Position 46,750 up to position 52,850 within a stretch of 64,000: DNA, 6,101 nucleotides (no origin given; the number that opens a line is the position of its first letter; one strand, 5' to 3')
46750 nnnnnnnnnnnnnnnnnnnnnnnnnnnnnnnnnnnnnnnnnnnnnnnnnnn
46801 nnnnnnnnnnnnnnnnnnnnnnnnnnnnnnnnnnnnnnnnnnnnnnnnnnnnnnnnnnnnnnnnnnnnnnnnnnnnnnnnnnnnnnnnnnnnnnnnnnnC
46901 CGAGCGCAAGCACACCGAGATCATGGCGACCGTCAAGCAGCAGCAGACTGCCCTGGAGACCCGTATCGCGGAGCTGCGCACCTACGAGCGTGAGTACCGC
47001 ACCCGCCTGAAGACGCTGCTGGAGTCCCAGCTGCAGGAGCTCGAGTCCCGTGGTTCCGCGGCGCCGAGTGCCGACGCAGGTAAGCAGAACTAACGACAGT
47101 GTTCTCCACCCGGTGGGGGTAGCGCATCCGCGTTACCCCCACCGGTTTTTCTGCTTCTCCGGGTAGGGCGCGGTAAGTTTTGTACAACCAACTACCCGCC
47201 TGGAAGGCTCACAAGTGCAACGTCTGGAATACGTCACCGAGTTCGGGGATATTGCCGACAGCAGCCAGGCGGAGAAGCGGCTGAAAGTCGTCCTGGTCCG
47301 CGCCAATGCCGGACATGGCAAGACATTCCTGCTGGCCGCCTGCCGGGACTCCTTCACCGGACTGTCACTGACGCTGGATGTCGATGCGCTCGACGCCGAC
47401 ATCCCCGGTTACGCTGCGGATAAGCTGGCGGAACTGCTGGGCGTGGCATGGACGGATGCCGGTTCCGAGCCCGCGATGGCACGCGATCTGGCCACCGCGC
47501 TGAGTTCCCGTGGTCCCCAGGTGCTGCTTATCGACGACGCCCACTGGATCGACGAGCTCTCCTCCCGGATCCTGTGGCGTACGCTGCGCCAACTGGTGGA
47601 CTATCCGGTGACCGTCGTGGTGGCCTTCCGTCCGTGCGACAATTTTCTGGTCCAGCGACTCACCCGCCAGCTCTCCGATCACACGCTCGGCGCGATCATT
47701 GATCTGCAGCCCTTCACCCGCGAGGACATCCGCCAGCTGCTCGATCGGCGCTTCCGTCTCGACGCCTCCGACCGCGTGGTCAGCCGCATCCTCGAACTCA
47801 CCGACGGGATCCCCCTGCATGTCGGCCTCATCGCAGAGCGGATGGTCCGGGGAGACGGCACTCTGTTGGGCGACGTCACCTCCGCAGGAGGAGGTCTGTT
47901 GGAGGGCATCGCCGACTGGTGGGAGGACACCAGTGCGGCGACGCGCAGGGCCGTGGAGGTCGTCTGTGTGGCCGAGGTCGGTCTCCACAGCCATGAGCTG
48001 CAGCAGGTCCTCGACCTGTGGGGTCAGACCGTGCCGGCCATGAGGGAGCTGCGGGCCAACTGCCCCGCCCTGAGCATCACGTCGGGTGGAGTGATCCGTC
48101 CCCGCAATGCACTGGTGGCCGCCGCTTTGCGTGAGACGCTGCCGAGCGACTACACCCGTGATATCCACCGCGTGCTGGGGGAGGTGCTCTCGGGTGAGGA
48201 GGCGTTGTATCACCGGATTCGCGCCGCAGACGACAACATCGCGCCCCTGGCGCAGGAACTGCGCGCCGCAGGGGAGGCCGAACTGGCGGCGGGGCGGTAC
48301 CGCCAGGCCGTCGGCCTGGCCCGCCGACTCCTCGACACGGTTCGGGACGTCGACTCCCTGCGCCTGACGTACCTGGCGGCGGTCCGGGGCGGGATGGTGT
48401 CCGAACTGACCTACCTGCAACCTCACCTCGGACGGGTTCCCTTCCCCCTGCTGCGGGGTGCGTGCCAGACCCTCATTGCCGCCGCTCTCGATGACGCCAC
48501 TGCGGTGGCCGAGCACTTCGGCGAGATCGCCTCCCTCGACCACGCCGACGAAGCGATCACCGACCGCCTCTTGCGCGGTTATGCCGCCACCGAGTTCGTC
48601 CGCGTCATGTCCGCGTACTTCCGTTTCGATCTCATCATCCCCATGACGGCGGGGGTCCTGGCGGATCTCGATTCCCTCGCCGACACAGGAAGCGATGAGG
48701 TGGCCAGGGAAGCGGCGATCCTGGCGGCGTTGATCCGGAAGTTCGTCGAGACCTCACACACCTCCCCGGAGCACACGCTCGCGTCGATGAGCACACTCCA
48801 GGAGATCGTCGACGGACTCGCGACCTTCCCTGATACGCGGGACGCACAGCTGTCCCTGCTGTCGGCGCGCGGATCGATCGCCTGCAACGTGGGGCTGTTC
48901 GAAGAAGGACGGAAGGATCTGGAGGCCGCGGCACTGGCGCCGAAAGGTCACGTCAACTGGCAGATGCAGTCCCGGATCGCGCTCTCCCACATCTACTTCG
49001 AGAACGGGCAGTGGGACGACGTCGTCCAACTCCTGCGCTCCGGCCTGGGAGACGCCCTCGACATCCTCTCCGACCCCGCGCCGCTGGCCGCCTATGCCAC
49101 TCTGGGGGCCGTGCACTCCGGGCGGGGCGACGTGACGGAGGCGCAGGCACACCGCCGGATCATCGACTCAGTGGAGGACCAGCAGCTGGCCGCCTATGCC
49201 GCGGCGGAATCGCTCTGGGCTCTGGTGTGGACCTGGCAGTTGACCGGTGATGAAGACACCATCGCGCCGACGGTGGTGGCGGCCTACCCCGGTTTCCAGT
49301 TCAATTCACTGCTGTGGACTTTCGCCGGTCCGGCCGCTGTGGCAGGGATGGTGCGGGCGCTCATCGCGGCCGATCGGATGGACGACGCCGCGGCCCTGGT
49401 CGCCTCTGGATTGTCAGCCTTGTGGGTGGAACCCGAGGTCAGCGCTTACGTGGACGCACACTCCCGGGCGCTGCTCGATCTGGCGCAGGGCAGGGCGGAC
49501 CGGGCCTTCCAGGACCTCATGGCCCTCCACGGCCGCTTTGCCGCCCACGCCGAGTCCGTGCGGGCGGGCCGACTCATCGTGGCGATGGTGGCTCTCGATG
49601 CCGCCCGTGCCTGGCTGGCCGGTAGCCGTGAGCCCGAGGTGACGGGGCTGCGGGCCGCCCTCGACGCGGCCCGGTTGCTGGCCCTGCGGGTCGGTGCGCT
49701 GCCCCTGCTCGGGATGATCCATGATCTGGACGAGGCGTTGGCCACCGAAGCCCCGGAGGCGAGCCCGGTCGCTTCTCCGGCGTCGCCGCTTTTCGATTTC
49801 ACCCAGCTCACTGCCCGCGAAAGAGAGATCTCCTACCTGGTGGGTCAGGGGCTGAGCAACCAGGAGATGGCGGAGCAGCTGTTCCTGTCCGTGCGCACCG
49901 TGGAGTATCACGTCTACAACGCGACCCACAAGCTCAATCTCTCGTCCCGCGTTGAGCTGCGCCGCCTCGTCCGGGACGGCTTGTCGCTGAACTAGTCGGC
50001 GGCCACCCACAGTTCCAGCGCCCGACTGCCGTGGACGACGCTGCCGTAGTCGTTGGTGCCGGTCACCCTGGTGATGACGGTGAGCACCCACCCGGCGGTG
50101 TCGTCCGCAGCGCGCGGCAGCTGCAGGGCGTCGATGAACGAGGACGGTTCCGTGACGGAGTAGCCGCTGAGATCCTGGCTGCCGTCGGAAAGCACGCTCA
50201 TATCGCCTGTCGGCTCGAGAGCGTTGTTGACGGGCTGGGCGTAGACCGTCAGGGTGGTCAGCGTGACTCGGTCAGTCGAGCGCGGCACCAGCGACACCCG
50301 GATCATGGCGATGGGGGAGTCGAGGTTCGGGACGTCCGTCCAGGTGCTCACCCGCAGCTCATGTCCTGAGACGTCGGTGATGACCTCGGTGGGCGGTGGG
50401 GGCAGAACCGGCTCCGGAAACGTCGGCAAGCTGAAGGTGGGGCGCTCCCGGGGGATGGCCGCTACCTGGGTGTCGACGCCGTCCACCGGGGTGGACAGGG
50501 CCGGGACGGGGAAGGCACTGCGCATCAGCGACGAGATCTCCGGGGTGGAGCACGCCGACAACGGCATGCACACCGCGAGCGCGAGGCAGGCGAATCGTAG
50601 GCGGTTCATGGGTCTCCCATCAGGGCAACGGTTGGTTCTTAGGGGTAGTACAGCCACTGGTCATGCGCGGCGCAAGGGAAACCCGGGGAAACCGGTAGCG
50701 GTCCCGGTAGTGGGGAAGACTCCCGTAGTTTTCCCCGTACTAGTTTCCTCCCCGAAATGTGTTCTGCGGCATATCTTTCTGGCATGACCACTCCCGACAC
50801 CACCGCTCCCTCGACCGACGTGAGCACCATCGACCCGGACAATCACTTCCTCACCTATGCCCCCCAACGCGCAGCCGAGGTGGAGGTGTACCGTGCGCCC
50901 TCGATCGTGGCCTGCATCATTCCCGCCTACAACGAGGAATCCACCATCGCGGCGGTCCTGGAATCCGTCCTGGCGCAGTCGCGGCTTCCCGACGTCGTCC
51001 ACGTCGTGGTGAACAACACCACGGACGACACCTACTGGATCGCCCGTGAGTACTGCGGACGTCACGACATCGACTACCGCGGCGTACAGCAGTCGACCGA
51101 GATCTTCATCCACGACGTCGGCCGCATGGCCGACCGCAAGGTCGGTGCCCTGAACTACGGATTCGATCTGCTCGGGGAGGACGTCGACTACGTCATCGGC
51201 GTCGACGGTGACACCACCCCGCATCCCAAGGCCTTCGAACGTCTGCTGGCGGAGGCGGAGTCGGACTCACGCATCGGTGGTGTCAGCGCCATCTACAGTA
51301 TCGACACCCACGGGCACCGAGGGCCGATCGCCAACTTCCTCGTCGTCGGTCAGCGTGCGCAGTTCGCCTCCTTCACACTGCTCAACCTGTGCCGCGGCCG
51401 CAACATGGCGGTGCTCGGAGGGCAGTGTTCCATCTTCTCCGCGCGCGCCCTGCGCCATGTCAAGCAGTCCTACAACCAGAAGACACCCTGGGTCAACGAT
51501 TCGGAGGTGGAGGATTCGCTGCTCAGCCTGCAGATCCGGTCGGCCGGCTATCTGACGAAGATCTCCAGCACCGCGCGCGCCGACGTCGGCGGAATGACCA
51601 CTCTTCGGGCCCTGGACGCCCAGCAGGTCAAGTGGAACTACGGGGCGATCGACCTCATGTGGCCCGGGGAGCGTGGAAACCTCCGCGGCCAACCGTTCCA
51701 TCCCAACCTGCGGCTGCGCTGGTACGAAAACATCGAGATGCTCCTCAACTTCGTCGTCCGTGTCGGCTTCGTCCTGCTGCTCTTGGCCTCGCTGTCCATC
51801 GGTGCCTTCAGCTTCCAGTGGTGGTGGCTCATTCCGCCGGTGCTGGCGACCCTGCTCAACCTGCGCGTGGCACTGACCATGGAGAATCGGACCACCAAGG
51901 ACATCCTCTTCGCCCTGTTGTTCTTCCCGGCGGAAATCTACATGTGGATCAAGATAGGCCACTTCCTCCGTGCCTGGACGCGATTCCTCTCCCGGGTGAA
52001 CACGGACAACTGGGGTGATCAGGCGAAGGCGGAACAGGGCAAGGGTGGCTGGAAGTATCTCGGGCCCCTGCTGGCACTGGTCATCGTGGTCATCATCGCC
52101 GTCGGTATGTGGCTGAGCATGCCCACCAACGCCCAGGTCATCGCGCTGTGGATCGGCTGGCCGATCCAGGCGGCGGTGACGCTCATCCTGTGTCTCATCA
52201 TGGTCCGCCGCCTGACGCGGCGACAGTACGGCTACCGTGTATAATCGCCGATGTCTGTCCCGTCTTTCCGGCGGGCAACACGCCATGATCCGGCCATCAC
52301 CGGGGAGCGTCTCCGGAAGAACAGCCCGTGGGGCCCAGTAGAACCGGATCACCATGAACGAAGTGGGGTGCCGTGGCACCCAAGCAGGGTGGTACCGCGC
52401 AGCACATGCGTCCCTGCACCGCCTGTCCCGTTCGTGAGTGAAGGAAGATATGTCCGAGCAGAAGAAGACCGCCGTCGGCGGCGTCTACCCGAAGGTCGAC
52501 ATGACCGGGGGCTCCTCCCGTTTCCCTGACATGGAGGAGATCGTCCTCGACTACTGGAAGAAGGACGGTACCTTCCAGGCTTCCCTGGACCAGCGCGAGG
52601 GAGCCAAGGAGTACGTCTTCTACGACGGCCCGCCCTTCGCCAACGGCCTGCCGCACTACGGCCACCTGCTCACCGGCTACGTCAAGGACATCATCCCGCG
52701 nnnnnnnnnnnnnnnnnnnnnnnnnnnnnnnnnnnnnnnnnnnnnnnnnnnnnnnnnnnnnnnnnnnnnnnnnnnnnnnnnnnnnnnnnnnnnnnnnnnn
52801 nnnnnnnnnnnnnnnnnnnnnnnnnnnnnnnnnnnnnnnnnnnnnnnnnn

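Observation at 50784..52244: Stand-alone processive GT2 with a QQVKW acceptor motif and no visible modifying or export partners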

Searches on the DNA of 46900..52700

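Call 89: search_rna_families(source=window, start=46900, end=52700, threshold=gathering)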
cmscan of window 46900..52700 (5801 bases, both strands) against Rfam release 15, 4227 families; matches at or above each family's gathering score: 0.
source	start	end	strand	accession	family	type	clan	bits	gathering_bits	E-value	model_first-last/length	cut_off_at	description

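Call 90: search_rna_families(source=window, start=52230, end=52460, threshold=evalue, max_evalue=1, show_alignments=1)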
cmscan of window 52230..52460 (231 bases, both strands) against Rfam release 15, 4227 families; matches with E-value up to 1: 2.
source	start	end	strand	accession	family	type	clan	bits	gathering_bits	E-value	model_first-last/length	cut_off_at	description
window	52276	52418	+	RF00230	T-box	Cis-reg; leader;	-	48.3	93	5.7e-10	1-219/219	no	T-box leader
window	52282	52348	+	RF02917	Burkholderiales-2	Cis-reg;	-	18.7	67.9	0.59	1-74/74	no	Burkholderiales-2 RNA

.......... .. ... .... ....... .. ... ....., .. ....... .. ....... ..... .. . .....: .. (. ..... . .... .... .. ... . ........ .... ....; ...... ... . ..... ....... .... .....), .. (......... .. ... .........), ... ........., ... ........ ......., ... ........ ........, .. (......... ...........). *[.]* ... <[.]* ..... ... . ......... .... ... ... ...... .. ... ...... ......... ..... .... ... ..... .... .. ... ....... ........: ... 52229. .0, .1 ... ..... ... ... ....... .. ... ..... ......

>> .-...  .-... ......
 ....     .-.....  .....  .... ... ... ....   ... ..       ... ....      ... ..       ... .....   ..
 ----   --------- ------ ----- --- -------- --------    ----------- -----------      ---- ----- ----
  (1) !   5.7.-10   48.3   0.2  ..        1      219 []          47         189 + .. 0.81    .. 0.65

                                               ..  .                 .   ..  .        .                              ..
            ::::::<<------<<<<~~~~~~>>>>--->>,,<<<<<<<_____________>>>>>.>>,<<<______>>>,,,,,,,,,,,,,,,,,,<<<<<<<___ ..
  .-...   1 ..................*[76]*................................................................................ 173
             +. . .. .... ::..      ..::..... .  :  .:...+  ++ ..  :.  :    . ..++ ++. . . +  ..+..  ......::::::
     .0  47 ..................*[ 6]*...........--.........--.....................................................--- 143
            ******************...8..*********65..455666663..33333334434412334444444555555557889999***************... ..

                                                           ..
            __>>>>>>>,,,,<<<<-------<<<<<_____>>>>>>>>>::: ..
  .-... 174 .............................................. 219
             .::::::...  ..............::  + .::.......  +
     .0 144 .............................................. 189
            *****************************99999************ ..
